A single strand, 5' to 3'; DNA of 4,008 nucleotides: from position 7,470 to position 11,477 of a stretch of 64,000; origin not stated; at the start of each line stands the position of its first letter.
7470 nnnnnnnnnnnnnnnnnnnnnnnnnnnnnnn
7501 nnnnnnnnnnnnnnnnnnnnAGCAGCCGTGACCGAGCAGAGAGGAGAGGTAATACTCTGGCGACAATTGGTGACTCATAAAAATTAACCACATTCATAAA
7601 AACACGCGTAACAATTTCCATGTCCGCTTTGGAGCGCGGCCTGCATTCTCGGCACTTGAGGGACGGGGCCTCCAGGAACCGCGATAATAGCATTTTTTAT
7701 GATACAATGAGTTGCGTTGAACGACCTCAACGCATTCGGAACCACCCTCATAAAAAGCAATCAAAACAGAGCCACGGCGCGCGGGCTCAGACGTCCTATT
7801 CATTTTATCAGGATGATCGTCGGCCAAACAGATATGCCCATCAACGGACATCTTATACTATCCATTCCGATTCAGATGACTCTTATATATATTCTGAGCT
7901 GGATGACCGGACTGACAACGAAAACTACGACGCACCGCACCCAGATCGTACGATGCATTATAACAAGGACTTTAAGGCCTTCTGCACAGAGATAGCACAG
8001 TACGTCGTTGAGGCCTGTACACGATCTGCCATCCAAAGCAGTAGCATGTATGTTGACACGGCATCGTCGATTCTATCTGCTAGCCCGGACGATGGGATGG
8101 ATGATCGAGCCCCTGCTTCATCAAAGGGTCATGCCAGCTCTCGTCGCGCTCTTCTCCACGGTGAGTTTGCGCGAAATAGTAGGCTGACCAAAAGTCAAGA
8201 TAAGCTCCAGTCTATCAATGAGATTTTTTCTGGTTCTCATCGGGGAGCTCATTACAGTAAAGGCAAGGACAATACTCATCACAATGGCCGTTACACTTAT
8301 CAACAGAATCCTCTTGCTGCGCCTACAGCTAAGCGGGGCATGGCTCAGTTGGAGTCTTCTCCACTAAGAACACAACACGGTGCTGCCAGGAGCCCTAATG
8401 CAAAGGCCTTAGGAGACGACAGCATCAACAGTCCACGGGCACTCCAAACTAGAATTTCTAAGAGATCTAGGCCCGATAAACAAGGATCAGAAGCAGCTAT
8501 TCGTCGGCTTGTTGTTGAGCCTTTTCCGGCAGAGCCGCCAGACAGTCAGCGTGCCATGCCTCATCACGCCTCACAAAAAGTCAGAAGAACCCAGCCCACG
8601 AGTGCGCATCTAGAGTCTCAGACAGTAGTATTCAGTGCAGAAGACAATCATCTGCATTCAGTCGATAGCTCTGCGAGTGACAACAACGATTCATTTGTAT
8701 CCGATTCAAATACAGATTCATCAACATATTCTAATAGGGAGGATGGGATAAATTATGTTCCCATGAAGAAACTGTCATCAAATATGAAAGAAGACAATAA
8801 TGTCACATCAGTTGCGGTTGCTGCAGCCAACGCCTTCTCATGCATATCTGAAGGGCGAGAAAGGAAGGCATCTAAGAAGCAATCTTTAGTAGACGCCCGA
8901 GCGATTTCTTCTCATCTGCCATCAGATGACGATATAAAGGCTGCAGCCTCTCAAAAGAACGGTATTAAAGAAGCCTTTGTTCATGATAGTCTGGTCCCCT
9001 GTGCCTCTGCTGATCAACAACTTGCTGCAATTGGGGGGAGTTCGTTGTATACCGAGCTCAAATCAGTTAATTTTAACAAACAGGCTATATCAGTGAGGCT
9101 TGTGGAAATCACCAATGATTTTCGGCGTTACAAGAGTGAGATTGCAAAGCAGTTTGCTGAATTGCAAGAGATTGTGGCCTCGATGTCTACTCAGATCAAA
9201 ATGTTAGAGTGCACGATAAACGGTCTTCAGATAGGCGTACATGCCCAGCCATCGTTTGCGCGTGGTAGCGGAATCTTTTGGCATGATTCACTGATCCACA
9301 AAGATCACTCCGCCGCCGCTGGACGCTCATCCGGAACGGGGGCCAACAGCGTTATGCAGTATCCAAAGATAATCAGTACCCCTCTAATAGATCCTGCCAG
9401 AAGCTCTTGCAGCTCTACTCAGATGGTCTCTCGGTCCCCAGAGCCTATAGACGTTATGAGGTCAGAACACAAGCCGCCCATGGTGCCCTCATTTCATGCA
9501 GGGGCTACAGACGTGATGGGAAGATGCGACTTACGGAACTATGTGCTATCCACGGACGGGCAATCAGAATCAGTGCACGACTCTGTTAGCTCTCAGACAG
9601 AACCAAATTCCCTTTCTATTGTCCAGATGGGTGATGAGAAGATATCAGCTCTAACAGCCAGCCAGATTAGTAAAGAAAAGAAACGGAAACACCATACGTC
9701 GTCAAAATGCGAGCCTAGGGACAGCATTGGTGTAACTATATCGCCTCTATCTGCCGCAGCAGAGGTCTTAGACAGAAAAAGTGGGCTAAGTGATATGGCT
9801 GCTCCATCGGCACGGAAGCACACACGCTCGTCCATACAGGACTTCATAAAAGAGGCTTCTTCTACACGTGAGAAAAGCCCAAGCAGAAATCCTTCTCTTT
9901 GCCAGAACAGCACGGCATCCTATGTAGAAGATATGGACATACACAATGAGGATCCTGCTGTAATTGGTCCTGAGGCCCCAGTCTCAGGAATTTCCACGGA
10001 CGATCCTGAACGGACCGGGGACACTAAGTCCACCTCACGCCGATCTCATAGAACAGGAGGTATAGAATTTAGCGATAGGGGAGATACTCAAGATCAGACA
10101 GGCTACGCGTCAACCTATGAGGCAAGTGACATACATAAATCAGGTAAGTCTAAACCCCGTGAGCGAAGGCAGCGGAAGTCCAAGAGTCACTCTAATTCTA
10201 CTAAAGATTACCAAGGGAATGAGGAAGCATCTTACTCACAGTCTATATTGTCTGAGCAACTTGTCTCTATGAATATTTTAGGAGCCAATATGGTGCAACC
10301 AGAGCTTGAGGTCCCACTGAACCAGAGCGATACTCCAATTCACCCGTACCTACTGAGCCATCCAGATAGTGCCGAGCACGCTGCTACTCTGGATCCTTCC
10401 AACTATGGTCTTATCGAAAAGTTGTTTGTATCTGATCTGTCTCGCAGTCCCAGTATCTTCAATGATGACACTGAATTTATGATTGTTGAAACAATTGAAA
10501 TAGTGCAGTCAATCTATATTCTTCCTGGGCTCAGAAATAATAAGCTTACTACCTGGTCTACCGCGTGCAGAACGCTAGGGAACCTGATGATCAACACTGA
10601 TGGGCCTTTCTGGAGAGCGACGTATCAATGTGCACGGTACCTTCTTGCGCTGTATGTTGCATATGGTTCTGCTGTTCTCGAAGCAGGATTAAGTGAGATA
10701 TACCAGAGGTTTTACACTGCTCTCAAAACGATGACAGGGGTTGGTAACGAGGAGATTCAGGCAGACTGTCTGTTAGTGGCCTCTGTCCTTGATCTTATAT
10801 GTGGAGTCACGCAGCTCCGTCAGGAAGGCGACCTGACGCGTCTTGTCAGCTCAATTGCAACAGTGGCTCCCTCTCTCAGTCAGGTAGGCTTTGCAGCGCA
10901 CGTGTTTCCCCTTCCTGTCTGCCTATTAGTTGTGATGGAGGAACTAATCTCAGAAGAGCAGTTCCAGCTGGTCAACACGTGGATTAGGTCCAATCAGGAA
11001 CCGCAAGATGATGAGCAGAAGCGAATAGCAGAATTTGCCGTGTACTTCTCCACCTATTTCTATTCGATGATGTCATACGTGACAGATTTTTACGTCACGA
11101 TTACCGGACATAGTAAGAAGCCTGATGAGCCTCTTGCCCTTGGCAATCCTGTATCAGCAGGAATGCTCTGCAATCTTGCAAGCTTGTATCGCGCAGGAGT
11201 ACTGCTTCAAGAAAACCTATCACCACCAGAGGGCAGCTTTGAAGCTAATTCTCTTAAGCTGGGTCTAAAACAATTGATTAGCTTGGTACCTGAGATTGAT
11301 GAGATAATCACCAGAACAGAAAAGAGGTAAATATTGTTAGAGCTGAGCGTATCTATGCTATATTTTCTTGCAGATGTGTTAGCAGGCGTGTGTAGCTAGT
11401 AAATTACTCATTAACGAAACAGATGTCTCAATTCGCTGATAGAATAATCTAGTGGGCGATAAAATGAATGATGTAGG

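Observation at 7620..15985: Tandem pair of giant paralogous genes sharing a conserved ~300-aa C-terminal domain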

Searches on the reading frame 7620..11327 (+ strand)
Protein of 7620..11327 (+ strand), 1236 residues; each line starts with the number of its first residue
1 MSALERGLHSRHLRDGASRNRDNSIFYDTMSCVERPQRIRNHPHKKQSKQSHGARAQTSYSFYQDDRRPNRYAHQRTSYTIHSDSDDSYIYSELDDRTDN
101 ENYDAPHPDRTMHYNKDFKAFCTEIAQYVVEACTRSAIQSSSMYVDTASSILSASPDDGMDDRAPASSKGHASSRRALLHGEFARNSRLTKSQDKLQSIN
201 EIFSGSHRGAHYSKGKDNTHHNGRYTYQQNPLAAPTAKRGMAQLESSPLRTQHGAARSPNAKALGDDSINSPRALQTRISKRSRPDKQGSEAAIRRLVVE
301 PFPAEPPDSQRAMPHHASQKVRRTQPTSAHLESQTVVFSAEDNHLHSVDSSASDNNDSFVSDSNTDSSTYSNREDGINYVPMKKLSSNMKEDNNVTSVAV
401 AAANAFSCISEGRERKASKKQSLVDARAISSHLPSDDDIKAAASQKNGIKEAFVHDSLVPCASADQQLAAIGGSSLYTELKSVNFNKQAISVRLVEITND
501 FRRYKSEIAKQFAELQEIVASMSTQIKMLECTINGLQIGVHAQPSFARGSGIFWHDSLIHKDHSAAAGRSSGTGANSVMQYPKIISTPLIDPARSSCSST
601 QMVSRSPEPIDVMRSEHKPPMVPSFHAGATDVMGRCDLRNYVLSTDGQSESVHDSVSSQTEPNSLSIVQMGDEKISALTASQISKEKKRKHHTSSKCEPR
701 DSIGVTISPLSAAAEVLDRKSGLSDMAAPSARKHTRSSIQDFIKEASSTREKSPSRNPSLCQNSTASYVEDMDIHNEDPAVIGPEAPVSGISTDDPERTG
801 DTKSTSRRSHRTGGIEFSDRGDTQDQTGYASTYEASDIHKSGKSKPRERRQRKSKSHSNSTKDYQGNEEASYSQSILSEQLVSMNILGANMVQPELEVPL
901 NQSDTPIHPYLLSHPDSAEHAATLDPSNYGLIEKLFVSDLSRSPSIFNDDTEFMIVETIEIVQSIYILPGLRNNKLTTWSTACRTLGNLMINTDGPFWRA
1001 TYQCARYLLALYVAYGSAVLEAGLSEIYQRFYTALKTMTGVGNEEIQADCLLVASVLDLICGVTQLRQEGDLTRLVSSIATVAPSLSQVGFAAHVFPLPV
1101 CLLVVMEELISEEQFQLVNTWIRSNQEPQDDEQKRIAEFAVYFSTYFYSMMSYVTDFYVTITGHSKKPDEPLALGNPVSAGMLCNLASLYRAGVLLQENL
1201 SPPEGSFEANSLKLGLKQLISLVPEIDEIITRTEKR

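Call 4: search_protein_families(library=pfam, proteins=[window:7620-11327:+], max_evalue=0.1)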
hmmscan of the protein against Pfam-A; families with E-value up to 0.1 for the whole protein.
window:7620-11327:+ (1236 aa): 1 family
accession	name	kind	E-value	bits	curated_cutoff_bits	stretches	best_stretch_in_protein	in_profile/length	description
PF06785.16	UPF0242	-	0.073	13.6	33.5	0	435-528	88-161/194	Uncharacterised protein family (UPF0242) N-terminus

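Call 5: find_homologous_proteins(query=window:7620-11327:+)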
Query window:7620-11327:+ (1236 aa): 5 proteins with E <= 0.001 among 8000 candidates.
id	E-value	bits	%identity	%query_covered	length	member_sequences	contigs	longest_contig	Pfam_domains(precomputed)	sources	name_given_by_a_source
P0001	0.0e+0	2744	99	100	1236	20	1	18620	-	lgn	-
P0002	0.0e+0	2443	88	100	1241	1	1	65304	-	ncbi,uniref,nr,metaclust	ncbi:Hypothetical protein GLP15_37 [Giardia lamblia P15]|uniref:Uncharacterized protein n=1 Tax=Giar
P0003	0.0e+0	1974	73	100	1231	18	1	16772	-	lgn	-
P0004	0.0e+0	1804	67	100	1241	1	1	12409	-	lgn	-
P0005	0.0e+0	1749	65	100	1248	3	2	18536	-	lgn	-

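Call 11: list_cluster_members(proteins=[window:7620-11327:+, window:11570-15982:+, P0001, P0006])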
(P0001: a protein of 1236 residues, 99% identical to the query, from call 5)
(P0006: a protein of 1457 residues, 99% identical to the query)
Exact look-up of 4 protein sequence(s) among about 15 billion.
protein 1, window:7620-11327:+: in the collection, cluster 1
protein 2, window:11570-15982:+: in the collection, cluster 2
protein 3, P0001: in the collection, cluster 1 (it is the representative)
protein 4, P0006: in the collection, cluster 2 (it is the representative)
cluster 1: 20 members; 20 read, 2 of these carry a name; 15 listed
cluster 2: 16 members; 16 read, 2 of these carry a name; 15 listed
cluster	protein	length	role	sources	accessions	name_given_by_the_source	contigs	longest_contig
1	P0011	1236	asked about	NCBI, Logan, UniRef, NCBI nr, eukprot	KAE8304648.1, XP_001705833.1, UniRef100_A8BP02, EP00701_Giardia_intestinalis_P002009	hypothetical protein GL50803_0016365 [Giardia duodenalis] | Uncharacterized protein n=1 Tax=Giardia intestinalis (strain ATCC 50803 / WB clone C6) ... | hypothetical protein GL50803_0016365 [Giardia intestinalis]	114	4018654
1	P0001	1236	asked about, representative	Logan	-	-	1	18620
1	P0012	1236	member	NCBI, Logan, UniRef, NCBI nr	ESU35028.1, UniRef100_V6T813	Hypothetical protein DHA2_153115 [Giardia duodenalis] | Uncharacterized protein n=1 Tax=Giardia intestinalis TaxID=5741 RepID=V6T813_GIAIN | Hypothetical protein DHA2_153115 [Giardia intestinalis]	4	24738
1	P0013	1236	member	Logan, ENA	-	-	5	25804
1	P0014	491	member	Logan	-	-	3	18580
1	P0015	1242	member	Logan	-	-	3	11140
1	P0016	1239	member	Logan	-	-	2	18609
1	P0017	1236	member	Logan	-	-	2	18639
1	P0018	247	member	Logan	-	-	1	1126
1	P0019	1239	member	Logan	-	-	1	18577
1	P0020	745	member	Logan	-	-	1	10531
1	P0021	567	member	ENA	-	-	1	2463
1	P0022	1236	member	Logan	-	-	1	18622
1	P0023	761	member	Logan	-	-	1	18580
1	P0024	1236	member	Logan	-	-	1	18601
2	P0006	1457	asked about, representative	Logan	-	-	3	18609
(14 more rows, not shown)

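Call 62: find_encoding_contigs(protein=P0003, flank=8000, max_places=1)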
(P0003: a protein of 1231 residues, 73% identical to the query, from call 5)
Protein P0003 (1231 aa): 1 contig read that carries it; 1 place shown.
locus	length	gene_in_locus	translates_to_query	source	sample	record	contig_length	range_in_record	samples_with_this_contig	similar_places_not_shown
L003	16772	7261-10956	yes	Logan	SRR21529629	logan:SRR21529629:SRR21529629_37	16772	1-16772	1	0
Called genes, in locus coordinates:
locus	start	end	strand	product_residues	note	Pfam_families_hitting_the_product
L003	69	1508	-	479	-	PF00155:Aminotran_1_2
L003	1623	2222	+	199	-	-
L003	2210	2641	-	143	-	-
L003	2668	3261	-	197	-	-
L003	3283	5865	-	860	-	PF01602:Adaptin_N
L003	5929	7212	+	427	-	-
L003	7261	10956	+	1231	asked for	-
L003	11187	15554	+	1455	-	-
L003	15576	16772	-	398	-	?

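Call 63: find_encoding_contigs(protein=P0005, flank=8000, max_places=1)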
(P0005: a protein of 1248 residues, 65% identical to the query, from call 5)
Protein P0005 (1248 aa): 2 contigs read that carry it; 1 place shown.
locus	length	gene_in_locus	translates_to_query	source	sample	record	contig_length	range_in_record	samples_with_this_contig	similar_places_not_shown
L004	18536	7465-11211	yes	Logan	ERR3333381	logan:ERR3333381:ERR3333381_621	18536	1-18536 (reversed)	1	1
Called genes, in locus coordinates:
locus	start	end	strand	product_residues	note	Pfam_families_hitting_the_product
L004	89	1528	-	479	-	PF00155:Aminotran_1_2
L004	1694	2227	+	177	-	-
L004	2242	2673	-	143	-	-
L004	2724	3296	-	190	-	-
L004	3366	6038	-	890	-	PF01602:Adaptin_N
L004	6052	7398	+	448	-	-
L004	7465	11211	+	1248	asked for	-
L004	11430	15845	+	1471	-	-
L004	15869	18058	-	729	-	-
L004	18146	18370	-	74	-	-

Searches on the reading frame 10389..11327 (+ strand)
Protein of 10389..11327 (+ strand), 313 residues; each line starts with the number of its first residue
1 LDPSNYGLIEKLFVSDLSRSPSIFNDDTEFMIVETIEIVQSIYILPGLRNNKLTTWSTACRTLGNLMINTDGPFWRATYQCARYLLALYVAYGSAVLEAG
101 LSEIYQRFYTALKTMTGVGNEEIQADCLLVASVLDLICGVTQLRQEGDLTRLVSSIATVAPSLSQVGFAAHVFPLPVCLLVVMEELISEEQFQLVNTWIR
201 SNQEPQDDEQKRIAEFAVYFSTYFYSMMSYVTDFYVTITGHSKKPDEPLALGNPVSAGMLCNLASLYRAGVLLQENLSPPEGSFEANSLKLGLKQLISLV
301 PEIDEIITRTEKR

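Call 12: search_solved_structures(query=A1, max_evalue=10)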
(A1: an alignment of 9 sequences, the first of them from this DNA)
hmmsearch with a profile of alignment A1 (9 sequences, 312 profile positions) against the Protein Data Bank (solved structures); distinct sequences matched with E-value up to 10: 1.
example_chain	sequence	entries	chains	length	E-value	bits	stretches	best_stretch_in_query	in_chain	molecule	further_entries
4oqs_A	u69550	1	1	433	1.3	11.3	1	151-224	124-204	CYP105AS1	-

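Call 19: predict_structure(alignment_id=A1)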
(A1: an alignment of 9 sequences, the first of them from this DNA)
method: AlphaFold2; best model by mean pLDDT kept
length: 313 residues; sequences in the alignment: 9
mean_pLDDT: 65.7   pTM: 0.69
mean pLDDT of the five models: 65.7, 62.4, 60.9, 60.8, 57.9
residues with pLDDT >= 90: 7; 70-90: 130; 50-70: 110; < 50: 66
segments of 3 or more residues with pLDDT < 50: 1-32, 34-57, 68-73
pLDDT, mean of each block of 10 residues (from residue 1): 37 40 43 47 37 47 51 56 67 59 62 61 71 79 73 77 60 70 78 65 71 73 85 84 68 69 84 79 83 89 75 52
secondary structure, 60 per line:
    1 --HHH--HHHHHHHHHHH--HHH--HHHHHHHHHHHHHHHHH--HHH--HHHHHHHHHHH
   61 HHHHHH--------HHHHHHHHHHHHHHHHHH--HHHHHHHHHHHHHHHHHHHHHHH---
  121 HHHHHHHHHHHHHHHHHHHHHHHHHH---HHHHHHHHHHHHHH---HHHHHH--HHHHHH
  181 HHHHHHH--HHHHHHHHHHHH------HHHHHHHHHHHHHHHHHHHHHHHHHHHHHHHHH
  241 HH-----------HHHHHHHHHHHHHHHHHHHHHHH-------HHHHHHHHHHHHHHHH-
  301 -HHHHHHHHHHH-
elements in order: H8-18 H26-42 H50-66 H75-92 H95-117 H121-146 H150-163 H167-172 H175-187 H190-201 H208-242 H254-276 H284-299 H302-312

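Call 20: search_protein_representatives(alignment_id=A1)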
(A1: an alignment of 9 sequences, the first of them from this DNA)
Query: 9 sequences, 312 profile positions. Proteins with E-value up to 0.001 (for the whole library): 7; up to 1e-10: 6; up to 1e-30: 3. The best 7 are listed.
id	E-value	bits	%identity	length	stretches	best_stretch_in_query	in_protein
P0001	2.3e-167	572.2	-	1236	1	1-312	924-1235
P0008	9.3e-131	451.9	-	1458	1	1-312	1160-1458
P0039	7.4e-92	324.1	-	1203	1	1-307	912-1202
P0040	3.9e-25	105.0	-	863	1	3-285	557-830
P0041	6.3e-25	104.3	-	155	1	173-240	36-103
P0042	4.5e-11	58.8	-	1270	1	51-269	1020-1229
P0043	3.6e-05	39.4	-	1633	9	59-84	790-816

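Call 22: list_cluster_members(proteins=[P0039, P0040, P0041, P0042, P0043])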
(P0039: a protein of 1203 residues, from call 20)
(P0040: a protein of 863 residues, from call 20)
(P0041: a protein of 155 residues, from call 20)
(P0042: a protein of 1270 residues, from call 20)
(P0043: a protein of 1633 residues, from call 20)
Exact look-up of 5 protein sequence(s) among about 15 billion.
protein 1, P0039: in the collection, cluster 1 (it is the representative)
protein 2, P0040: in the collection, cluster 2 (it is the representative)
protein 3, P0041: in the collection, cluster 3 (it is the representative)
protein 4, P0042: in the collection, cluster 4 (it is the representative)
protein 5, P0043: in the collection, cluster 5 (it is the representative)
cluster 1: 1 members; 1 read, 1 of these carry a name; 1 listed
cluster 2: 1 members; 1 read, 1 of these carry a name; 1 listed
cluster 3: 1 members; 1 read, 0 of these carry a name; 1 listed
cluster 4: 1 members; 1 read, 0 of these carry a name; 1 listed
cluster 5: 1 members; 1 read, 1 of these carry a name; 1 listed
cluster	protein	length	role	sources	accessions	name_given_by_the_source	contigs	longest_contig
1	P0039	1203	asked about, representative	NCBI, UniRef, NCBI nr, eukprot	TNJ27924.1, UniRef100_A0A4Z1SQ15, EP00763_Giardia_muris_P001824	hypothetical protein GMRT_16086 [Giardia muris] | Uncharacterized protein n=1 Tax=Giardia muris TaxID=5742 RepID=A0A4Z1SQ15_GIAMU | TNJ27924.1 hypothetical protein GMRT_16086 [Giardia muris]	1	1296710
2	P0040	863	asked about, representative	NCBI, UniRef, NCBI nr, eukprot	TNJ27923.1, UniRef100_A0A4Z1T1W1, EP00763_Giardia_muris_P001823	hypothetical protein GMRT_16087 [Giardia muris] | Uncharacterized protein n=1 Tax=Giardia muris TaxID=5742 RepID=A0A4Z1T1W1_GIAMU | TNJ27923.1 hypothetical protein GMRT_16087 [Giardia muris]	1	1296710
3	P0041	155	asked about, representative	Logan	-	-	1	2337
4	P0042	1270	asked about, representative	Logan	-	-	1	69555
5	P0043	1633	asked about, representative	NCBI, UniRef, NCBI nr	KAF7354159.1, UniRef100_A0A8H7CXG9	hypothetical protein MVEN_01103500 [Mycena venus] | Maestro/Maestro-like HEAT-repeats domain-containing protein n=1 Tax=Mycena venus ...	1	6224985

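Call 25: find_encoding_contigs(protein=P0042, flank=10000, max_places=3)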
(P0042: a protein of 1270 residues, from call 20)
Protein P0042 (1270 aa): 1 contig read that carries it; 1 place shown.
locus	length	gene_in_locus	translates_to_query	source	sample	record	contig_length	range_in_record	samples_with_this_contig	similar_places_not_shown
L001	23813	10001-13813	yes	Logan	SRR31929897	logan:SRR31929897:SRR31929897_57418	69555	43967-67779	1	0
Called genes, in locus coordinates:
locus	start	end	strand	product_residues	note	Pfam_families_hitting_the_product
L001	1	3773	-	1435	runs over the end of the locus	-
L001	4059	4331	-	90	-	PF00808:CBFD_NFYB_HMF (weak)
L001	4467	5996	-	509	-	-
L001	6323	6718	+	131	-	-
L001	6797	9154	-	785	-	PF13863:DUF4200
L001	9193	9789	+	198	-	PF00071:Ras, PF08477:Roc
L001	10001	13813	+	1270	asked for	-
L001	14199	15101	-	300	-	PF13874:Nup54 (faint)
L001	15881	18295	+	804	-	PF22784:PTP-SAK (weak)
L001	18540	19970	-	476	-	PF00069:Pkinase, PF07714:PK_Tyr_Ser-Thr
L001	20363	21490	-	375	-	PF00069:Pkinase, PF07714:PK_Tyr_Ser-Thr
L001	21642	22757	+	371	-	PF03372:Exo_endo_phos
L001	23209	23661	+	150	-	PF00462:Glutaredoxin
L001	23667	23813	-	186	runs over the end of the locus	PF00025:Arf, PF00503:G-alpha (faint), PF08477:Roc (weak)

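Call 35: find_encoding_contigs(protein=P0040, flank=10000, max_places=2)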
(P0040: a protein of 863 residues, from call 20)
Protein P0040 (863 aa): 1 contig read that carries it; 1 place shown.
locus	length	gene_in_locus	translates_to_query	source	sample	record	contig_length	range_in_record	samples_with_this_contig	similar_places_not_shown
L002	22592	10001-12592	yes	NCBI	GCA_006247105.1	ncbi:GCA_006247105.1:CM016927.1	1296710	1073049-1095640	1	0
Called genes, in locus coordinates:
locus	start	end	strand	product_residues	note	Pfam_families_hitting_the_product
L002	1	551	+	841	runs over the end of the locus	-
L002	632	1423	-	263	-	PF04857:CAF1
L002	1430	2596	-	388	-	PF12796:Ank_2 (weak), PF13637:Ank_4 (faint), PF13857:Ank_5 (faint), PF00023:Ank (faint), PF13606:Ank_3 (faint), PF12796:Ank_2, PF13920:zf-C3HC4_3, PF14447:Prok-RING_4 (weak)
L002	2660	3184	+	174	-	-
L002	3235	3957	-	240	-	-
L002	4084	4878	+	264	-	PF01876:RNase_P_p30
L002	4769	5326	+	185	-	-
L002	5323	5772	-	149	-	-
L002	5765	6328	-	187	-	-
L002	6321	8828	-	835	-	PF01602:Adaptin_N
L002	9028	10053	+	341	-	-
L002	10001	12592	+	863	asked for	-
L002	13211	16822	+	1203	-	-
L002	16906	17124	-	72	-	PF00584:SecE (weak)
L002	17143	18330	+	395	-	PF01412:ArfGap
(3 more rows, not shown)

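Call 50: search_protein_families(library=pfam, proteins=[P0039, P0040, P0042], max_evalue=0.1)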
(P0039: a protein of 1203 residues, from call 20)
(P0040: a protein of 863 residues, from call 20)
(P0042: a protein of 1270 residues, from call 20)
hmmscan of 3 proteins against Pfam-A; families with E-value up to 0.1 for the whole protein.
P0039 (1203 aa): 5 families
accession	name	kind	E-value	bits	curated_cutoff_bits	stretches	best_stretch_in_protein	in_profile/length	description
PF09789.14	CC149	-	0.0029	17.4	30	1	389-519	52-178/316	Coiled-coil domain-containing protein 149-A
PF15294.11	Leu_zip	-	0.0037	17.3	28.2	1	387-484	129-224/275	Leucine zipper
PF11932.13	DUF3450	-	0.011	15.5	32.6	1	402-476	41-115/241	Protein of unknown function (DUF3450)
PF10473.14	CENP-F_leu_zip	-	0.059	13.9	34.5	0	410-476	22-88/140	Leucine-rich repeats of kinetochore protein Cenp-F/LEK1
PF06810.17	Phage_scaffold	-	0.063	13.7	35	0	410-463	32-86/170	Phage capsid assembly scaffolding protein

P0040 (863 aa): 1 family
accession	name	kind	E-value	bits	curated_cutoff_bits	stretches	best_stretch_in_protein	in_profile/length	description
PF00425.24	Chorismate_bind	-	0.037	14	27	1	192-291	63-165/257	chorismate binding enzyme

P0042 (1270 aa): 0 families
